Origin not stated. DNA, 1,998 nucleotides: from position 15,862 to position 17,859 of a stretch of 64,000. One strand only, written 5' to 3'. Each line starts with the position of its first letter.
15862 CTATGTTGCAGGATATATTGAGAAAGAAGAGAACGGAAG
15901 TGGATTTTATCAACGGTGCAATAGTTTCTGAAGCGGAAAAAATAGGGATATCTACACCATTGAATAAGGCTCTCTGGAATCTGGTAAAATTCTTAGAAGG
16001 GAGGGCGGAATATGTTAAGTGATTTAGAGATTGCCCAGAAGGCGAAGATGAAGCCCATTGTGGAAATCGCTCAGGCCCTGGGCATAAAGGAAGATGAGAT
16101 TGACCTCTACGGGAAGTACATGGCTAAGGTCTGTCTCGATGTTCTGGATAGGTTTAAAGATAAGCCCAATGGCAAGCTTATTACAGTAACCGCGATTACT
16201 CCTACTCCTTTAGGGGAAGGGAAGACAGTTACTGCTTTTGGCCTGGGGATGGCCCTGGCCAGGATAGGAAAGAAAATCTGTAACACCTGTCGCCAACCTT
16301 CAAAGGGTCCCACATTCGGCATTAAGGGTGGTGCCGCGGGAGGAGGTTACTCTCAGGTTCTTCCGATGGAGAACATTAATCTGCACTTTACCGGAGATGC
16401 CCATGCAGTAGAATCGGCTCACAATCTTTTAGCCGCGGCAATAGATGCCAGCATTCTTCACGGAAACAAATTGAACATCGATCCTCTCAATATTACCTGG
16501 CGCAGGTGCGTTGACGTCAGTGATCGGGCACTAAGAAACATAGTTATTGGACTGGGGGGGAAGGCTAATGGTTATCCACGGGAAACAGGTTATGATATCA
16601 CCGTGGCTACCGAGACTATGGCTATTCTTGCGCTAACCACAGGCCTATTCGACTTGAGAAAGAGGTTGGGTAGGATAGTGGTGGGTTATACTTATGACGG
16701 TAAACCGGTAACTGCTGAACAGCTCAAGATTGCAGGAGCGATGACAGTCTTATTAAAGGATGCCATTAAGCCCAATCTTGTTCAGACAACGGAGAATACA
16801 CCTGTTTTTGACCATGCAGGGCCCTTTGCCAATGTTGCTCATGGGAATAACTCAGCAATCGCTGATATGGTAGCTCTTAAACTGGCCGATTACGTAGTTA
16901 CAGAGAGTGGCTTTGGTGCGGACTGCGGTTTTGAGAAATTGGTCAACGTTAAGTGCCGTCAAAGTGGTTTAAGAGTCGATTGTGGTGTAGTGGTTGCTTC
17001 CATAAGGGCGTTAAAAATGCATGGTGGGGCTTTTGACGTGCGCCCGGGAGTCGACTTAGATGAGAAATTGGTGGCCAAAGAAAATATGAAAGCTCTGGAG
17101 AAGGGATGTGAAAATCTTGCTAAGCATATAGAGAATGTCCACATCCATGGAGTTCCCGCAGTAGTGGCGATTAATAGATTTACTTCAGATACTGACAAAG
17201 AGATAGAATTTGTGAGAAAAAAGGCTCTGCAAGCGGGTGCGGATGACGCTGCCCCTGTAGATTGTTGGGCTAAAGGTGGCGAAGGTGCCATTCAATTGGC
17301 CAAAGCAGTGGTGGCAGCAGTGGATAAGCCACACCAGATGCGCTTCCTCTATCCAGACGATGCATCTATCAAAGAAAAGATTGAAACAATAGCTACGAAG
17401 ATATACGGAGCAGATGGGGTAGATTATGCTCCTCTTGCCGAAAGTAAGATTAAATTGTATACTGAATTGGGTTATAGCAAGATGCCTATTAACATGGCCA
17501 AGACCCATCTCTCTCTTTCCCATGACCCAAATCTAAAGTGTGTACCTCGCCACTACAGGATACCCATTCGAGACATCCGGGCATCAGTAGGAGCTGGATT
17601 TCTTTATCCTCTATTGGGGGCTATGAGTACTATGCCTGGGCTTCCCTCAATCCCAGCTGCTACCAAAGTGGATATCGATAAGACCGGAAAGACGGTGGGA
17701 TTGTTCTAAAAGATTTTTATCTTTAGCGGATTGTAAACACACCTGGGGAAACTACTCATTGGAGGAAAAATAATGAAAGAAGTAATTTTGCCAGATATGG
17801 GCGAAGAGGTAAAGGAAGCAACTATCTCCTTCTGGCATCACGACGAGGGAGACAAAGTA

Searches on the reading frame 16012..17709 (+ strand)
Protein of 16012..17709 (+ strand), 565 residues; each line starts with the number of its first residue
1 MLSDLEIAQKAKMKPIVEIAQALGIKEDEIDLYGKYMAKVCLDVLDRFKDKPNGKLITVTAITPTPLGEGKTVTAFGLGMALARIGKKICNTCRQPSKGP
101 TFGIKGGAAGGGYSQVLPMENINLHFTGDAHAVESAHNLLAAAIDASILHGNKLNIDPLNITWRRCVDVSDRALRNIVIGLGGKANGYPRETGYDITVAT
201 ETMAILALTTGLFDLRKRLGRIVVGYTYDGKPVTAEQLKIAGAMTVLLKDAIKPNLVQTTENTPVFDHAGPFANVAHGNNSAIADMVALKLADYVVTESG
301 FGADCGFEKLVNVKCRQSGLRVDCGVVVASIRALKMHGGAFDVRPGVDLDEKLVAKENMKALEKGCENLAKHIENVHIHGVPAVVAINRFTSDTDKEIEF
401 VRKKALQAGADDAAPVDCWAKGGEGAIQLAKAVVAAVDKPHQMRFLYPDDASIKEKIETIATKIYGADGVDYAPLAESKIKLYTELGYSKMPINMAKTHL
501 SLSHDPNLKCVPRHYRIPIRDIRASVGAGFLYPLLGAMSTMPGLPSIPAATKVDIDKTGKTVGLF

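Call 4: search_protein_families(library=pfam, proteins=[window:16012-17709:+])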
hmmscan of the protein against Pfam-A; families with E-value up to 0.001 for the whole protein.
window:16012-17709:+ (565 aa): 1 family
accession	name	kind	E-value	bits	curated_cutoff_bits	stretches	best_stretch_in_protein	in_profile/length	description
PF01268.25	FTHFS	-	4.5e-252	837.7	27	1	3-565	2-556/556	Formate--tetrahydrofolate ligase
